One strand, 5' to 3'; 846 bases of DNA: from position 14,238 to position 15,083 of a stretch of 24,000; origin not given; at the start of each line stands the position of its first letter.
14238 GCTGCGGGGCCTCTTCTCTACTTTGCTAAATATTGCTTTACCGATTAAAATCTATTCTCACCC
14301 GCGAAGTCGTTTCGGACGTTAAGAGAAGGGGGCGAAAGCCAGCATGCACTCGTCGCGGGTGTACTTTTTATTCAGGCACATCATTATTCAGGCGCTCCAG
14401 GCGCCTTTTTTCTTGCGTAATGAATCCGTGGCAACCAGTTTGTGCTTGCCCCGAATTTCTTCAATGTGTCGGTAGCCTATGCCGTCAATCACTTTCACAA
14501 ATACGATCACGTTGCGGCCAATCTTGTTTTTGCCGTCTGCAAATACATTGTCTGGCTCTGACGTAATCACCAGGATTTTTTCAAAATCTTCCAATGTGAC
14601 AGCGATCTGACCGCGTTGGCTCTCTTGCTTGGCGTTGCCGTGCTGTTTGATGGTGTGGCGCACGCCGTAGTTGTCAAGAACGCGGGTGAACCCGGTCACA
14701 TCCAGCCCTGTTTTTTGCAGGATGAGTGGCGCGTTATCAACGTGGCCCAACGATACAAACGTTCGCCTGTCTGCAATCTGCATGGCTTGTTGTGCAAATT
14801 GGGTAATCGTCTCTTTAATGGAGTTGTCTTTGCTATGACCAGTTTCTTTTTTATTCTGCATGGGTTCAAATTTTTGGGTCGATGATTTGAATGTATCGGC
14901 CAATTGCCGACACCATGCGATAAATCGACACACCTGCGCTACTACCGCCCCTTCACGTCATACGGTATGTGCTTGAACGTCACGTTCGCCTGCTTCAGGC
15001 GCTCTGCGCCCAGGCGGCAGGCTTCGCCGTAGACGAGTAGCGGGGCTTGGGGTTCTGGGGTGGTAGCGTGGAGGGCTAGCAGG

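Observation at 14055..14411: Non-coding spacer inside the operon: two antisense promoter-like 29-mers exactly 200 bp apart, nested inverted repeats and a + strand terminator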

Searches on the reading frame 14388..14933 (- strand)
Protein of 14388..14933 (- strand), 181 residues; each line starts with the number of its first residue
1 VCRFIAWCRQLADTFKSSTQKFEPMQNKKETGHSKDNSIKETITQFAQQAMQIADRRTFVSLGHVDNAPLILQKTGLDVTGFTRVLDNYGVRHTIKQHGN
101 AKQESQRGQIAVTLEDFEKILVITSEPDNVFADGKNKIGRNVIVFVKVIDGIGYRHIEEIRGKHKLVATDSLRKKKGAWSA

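Call 5: search_protein_families(library=pfam, proteins=[window:14388-14933:-])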
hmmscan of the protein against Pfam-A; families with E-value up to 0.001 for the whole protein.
window:14388-14933:- (181 aa): 1 family
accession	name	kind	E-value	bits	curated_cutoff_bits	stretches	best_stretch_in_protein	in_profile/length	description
PF18812.6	PBECR3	-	1.3e-18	67.4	30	1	69-177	9-110/115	phage-Barnase-EndoU-ColicinE5/D-RelE like nuclease3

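Call 12: find_encoding_contigs(protein=window:14388-14933:-, flank=6000, max_places=10)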
Protein window:14388-14933:- (181 aa): no gene with exactly this product is on record in the collection.

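Call 14: find_encoding_contigs(protein=window:14388-14861:-, flank=6000, max_places=10)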
Protein window:14388-14861:- (157 aa): no gene with exactly this product is on record in the collection.

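Call 17: find_homologous_proteins(query=window:14388-14861:-)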
Query window:14388-14861:- (157 aa): 84 proteins with E <= 0.001 among 95 candidates.
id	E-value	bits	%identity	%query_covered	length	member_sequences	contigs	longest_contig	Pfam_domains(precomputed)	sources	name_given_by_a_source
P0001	5.1e-97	339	100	100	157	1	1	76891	PF18812.7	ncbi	-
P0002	9.5e-76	270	86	90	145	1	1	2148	PF18812.7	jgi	jgi:hypothetical protein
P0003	1.0e-72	261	76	100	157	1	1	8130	PF18812.7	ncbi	-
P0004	5.2e-72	258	76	100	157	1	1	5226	PF18812.7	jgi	jgi:hypothetical protein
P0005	1.5e-71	257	75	100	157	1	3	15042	PF18812.7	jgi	jgi:hypothetical protein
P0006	1.6e-71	257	75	100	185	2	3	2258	PF18812.7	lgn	-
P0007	1.7e-71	257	76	100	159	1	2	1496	PF18812.7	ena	-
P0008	2.0e-71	256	90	83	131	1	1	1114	PF18812.7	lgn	-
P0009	2.7e-71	256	75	100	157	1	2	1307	PF18812.7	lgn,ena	-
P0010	7.7e-71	254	75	99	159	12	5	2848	PF18812.7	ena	-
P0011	1.5e-70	254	73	100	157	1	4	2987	PF18812.7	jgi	jgi:phage-Barnase-EndoU-ColicinE5/D-RelE like nuclease3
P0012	1.7e-70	253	76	100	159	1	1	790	PF18812.7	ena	-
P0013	1.8e-70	253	88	83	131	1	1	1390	PF18812.7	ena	-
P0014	2.3e-70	253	73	100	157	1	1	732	PF18812.7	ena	-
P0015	2.5e-70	253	74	100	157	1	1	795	PF18812.7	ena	-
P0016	1.7e-69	250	80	90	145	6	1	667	PF18812.7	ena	-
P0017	1.3e-68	247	72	96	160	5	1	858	PF18812.7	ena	-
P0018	9.8e-67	241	79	89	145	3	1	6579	PF18812.7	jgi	-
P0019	2.1e-66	240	84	83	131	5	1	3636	PF18812.7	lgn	-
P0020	3.5e-66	239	78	89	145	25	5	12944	PF18812.7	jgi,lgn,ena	jgi:hypothetical protein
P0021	4.5e-66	239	84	83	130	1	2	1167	PF18812.7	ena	-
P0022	1.0e-65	238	83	83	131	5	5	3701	PF18812.7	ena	-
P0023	1.3e-65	238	74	90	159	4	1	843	PF18812.7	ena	-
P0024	3.7e-64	233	77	89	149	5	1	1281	PF18812.7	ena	-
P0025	4.0e-64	233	72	92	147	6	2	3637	PF18812.7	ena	-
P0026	6.0e-64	232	78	89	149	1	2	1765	PF18812.7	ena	-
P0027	1.5e-63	231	76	89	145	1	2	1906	PF18812.7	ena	-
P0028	4.1e-63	229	74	89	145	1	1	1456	PF18812.7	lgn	-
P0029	1.1e-62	228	67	100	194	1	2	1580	PF18812.7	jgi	-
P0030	1.4e-62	228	66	100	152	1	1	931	PF18812.7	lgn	-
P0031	1.6e-62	227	77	85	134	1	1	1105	PF18812.7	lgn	-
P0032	2.9e-62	227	71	96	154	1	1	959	PF18812.7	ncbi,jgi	jgi:hypothetical protein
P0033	4.2e-62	226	71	89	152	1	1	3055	PF18812.7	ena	-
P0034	1.2e-61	225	75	89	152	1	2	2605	PF18812.7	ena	-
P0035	4.5e-61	223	72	89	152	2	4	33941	PF18812.7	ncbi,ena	-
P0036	4.5e-61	223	76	83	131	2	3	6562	PF18812.7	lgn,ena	-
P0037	6.7e-61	222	72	90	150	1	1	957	PF18812.7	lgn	-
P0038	7.0e-61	222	71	89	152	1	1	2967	PF18812.7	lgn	-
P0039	4.0e-60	220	73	89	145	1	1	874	PF18812.7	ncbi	-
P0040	6.9e-60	219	72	90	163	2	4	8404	PF18812.7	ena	-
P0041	9.7e-60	218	76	83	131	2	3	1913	PF18812.7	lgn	-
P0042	1.1e-59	218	71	89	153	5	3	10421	PF18812.7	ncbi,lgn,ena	-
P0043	1.5e-59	218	75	83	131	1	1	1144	PF18812.7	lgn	-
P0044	3.2e-59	217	70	90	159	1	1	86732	PF18812.7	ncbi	-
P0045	3.7e-59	217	70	91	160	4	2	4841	PF18812.7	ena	-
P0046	4.2e-59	216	70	89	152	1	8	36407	PF18812.7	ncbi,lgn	-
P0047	9.2e-59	215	70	90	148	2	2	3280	PF18812.7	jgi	jgi:hypothetical protein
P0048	2.0e-58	214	68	94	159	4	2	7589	PF18812.7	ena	-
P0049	3.3e-58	214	71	89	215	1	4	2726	PF18812.7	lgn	-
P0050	3.7e-58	213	63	97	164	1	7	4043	PF18812.7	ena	-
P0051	7.1e-58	212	76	83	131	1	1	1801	PF18812.7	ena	-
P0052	2.8e-57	211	71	84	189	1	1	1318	PF18812.7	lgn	-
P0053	7.4e-57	209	68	90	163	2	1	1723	PF18812.7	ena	-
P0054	1.4e-56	208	68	89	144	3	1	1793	PF18812.7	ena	-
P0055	9.7e-56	206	67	89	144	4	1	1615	PF18812.7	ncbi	-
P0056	2.6e-55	204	77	76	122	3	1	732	PF18812.7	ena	-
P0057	3.3e-55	204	67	90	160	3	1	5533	PF18812.7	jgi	jgi:hypothetical protein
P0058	3.5e-55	204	67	90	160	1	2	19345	PF18812.7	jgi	jgi:phage-Barnase-EndoU-ColicinE5/D-RelE like nuclease3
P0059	6.6e-55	203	66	96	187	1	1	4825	PF18812.7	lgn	-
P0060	2.5e-54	201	65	89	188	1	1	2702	PF18812.7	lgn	-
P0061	2.9e-54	201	65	90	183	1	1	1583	PF18812.7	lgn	-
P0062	5.0e-54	200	70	83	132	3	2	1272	PF18812.7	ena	-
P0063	1.9e-53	198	86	66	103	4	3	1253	PF18812.7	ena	-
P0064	3.2e-53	197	65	92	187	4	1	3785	PF18812.7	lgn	-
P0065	1.0e-52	196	63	90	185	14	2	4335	PF18812.7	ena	-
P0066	1.3e-52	195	67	87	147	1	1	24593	PF18812.7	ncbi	-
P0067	1.4e-52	195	64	93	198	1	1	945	PF18812.7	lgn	-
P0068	2.7e-52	194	58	97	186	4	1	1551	PF18812.7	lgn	-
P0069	3.6e-52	194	65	90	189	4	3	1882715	PF18812.7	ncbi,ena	-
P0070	2.9e-51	191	64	88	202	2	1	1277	PF18812.7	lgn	-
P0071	7.1e-51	190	87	62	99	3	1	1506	PF18812.7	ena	-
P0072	2.9e-50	188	64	89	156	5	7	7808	PF18812.7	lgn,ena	-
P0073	6.4e-50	187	62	93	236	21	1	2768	PF18812.7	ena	-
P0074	4.1e-48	181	61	89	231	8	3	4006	PF18812.7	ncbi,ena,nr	ncbi:MAG: hypothetical protein IT500_16270 [Rubrivivax sp.]|nr:hypothetical protein [Rubrivivax sp.]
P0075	4.6e-47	177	72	71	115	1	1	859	PF18812.7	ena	-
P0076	8.1e-46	173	64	83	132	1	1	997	PF18812.7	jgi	jgi:hypothetical protein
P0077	2.9e-44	168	56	90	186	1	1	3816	PF18812.7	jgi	jgi:hypothetical protein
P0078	1.4e-43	166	69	71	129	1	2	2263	PF18812.7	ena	-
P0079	1.6e-43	166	72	71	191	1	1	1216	PF18812.7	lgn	-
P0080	2.2e-42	162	71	68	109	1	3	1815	PF18812.7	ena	-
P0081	2.6e-34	136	54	78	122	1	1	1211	PF18812.7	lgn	-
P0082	1.9e-25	107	62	57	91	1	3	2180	PF18812.7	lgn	-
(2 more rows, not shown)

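Call 31: find_related_loci(query=A1, collection=metagenome_contigs, flank=3000)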
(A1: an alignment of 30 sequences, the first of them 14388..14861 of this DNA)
Query A1 (157 aa) in metagenome_contigs; peptide patterns used: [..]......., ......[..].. (x = any residue, [..] = any of these).
54 stretches matched a pattern; 9 encode a relative of the query (tblastn E <= 1e-3); 9 distinct loci.
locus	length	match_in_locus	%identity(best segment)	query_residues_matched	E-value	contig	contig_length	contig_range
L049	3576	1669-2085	79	19-157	2e-74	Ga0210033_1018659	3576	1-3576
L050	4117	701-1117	78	19-157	6e-74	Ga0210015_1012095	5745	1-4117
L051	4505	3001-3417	71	19-157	1e-67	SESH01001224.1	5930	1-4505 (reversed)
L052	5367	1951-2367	71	19-157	1e-67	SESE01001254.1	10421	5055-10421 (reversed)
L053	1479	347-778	65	14-157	3e-63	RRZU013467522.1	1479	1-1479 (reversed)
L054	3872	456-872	66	19-157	1e-60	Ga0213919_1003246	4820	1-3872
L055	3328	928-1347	64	16-155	4e-58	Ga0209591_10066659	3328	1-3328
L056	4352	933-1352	64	16-155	8e-58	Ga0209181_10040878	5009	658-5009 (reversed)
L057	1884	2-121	78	116-155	3e-17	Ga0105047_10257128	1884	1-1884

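Call 33: find_related_loci(query=A1, collection=viral_contigs, flank=3000)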
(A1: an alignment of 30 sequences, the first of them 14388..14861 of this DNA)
Query A1 (157 aa) in viral_contigs; peptide patterns used: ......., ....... (x = any residue, [..] = any of these).
40 stretches matched a pattern; 3 encode a relative of the query (tblastn E <= 1e-3); 3 distinct loci.
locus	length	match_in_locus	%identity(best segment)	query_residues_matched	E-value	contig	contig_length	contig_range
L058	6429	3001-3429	71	14-157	3e-66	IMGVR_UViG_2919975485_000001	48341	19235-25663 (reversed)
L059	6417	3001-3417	60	19-157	1e-56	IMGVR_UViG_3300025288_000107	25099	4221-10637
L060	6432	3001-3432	58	11-155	6e-54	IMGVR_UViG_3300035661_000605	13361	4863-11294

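Call 34: find_encoding_contigs(protein=P0069, flank=4000, max_places=4)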
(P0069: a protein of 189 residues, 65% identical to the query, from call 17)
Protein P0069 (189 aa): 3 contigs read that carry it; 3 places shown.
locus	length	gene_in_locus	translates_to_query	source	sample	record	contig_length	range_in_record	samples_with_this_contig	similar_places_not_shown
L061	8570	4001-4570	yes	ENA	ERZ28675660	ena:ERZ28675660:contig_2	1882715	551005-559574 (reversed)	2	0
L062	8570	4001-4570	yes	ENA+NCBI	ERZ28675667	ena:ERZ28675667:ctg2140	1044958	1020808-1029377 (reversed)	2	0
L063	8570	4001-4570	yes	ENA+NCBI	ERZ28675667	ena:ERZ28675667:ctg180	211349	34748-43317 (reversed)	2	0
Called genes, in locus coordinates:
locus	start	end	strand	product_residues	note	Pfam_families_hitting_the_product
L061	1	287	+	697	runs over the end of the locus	PF18809:PBECR1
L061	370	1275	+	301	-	-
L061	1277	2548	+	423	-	-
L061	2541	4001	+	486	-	-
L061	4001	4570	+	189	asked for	PF18812:PBECR3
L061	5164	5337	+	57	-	-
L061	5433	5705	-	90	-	PF15738:YafQ_toxin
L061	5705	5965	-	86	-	PF04221:RelB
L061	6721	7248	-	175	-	PF01609:DDE_Tnp_1, PF13612:DDE_Tnp_1_3 (weak)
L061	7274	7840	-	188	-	PF05598:DUF772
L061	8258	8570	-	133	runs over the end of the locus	PF15731:MqsA_antitoxin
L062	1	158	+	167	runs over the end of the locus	PF05069:Phage_tail_S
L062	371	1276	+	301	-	-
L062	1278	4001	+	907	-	-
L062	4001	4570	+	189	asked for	PF18812:PBECR3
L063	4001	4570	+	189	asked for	PF18812:PBECR3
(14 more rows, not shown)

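Call 35: find_encoding_contigs(protein=P0044, flank=4000, max_places=4)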
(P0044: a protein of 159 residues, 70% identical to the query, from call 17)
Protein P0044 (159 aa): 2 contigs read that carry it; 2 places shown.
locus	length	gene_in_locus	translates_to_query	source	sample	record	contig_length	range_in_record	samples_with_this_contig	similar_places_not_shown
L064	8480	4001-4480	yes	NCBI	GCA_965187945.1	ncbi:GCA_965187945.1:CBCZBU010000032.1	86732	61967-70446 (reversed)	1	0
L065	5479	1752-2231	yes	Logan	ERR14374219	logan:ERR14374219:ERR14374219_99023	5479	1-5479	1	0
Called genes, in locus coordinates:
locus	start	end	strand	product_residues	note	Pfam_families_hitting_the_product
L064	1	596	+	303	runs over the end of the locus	PF01063:Aminotran_4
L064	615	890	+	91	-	PF04359:DUF493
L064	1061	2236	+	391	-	PF13784:Fic_N, PF02661:Fic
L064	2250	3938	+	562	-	PF01555:N6_N4_Mtase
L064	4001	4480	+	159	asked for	PF18812:PBECR3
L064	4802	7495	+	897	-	PF04851:ResIII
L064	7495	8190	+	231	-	PF21948:LplA-B_cat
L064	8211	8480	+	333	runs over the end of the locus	PF04055:Radical_SAM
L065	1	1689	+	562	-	PF01555:N6_N4_Mtase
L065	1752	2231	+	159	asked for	PF18812:PBECR3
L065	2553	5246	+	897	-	PF04851:ResIII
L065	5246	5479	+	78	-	?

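Call 67: search_protein_families(library=pfam, proteins=[L059:2158-3417:+, L058:1849-3429:+, L060:2167-3438:+])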
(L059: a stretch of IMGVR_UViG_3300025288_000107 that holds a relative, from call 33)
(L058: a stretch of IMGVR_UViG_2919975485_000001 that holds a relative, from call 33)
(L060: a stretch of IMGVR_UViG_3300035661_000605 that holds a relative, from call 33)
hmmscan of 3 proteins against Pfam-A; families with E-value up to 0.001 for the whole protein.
L059:2158-3417:+ (420 aa): 2 families
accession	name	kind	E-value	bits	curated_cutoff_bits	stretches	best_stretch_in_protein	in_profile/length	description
PF18812.6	PBECR3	-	1.4e-19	70.5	30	1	308-416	9-110/115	phage-Barnase-EndoU-ColicinE5/D-RelE like nuclease3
PF04233.19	Phage_Mu_F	-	8.5e-16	59.1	29.6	1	105-187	28-111/112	Phage Mu protein F like protein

L058:1849-3429:+ (527 aa): 1 family
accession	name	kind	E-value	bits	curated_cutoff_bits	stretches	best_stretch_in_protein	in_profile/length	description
PF18812.6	PBECR3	-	5.2e-18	65.5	30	1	412-523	6-110/115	phage-Barnase-EndoU-ColicinE5/D-RelE like nuclease3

L060:2167-3438:+ (424 aa): 2 families
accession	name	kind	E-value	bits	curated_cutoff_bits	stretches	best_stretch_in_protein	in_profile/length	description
PF18812.6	PBECR3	-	7.1e-20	71.5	30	1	312-418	9-108/115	phage-Barnase-EndoU-ColicinE5/D-RelE like nuclease3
PF04233.19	Phage_Mu_F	-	4.4e-10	40.7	29.6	1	68-181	5-111/112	Phage Mu protein F like protein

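Call 68: search_protein_families(library=padloc, proteins=[window:14388-14861:-], max_evalue=0.01)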
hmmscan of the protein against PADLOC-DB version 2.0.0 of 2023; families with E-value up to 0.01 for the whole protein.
window:14388-14861:- (157 aa): 0 families

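Call 75: predict_structure(alignment_id=A1)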
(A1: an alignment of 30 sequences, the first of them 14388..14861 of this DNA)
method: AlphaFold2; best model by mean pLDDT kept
length: 157 residues; sequences in the alignment: 30
mean_pLDDT: 90.3   pTM: 0.83
mean pLDDT of the five models: 90.3, 90.2, 89.8, 89.3, 88.8
residues with pLDDT >= 90: 131; 70-90: 11; 50-70: 7; < 50: 8
segments of 3 or more residues with pLDDT < 50: 1-8
pLDDT, mean of each block of 10 residues (from residue 1): 45 83 94 94 96 97 94 97 96 95 95 93 97 94 86 89
secondary structure, 60 per line:
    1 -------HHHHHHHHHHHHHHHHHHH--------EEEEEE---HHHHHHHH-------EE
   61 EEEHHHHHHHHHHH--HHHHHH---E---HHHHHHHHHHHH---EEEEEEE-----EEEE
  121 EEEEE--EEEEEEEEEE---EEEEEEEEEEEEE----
elements in order: H8-26 E35-40 H44-51 E59-63 H64-74 H77-82 H90-101 E105-111 E117-125 E128-137 E141-153

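Call 78: fold_search(model_id=the predicted structure, library=pdb)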
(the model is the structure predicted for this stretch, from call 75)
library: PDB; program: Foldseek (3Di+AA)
matches with E <= 10: 553; with E <= 0.001: 0
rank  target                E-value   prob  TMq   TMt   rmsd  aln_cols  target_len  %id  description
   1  1y8c                  6.8e-01  0.10  0.18  0.12  15.4        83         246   11  Crystal structure of a S-adenosylmethionine-dependent methyltransferase from Clostridium acetobutylicum ATCC 824 (released 2004-12-28)
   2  4hhq                  7.2e-01  0.47  0.26  0.13   2.4        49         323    8  Serum paraoxonase-1 by directed evolution with the H115Q and H134Q mutations (released 2013-03-27)
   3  4dm5_D                7.7e-01  0.16  0.23  0.36   5.2        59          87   14  Putative Osmotically inducible lipoprotein OsmE characterization by Xray crystallography (released 2012-03-07)
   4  7jsq_MODEL_1_A        8.7e-01  0.13  0.20  0.41   6.5        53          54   19  Refined structure of the C-terminal domain of DNAJB6b (released 2020-12-02)
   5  6g82                  9.9e-01  0.35  0.23  0.12   2.2        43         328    7  Serum paraoxonase-1 by directed evolution with the L69S/H115W/F222S mutations (released 2019-03-20)
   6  7mku_A                1.1e+00  0.04  0.18  0.10  16.3       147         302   10  Crystal Structure of ENOYL COA-HYDRATASE2 from Arabidopsis thaliana (released 2022-05-11)
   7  7fwi_A                1.1e+00  0.08  0.16  0.18   6.3        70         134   13  Crystal Structure of human FABP5 in complex with 2-(indole-1-carbonylamino)benzoic acid, i.e. SMILES c12N(C(=O)Nc3c(cc (released 2023-06-14)
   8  2c1w_C                1.2e+00  0.07  0.19  0.13   5.4        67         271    6  The structure of XendoU: a splicing independent snoRNA processing endoribonuclease (released 2006-07-20)
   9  9rcs_B                1.2e+00  0.04  0.14  0.17  11.1        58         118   10  Cardioderma bat coronavirus KY43 receptor binding domain in complex with human CEACAM6 (released 2026-04-08)
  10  6h0a                  1.3e+00  0.30  0.23  0.11   2.3        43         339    7  Serum paraoxonase-1 by directed evolution with the L69G/H115W/H134R/F222S/T332S mutations (released 2019-07-17)
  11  3pqu_A                1.3e+00  0.20  0.22  0.07   3.7        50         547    8  The crystal structures of porcine pathogen AsH57_TbpB (released 2011-02-02)
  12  5hst_A                1.3e+00  0.06  0.15  0.10   9.0        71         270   10  Crystal structure of the dehydratase domain of MlnB from Bacillus amyloliquefaciens (released 2017-02-01)
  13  3en8                  1.3e+00  0.04  0.21  0.24  11.7       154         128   10  Crystal structure of NTF-2 like protein of unknown function (YP_553245.1) from BURKHOLDERIA XENOVORANS LB400 at 1.85 A r (released 2008-10-07)
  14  1qlg                  1.4e+00  0.16  0.20  0.10   5.0        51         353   18  Crystal structure of phytase with magnesium from Bacillus amyloliquefaciens (released 2000-02-03)
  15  4dm5_B                1.4e+00  0.13  0.23  0.34   5.2        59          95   14  Putative Osmotically inducible lipoprotein OsmE characterization by Xray crystallography (released 2012-03-07)
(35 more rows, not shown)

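Call 95: find_encoding_contigs(protein=P0001, flank=3000, max_places=3)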
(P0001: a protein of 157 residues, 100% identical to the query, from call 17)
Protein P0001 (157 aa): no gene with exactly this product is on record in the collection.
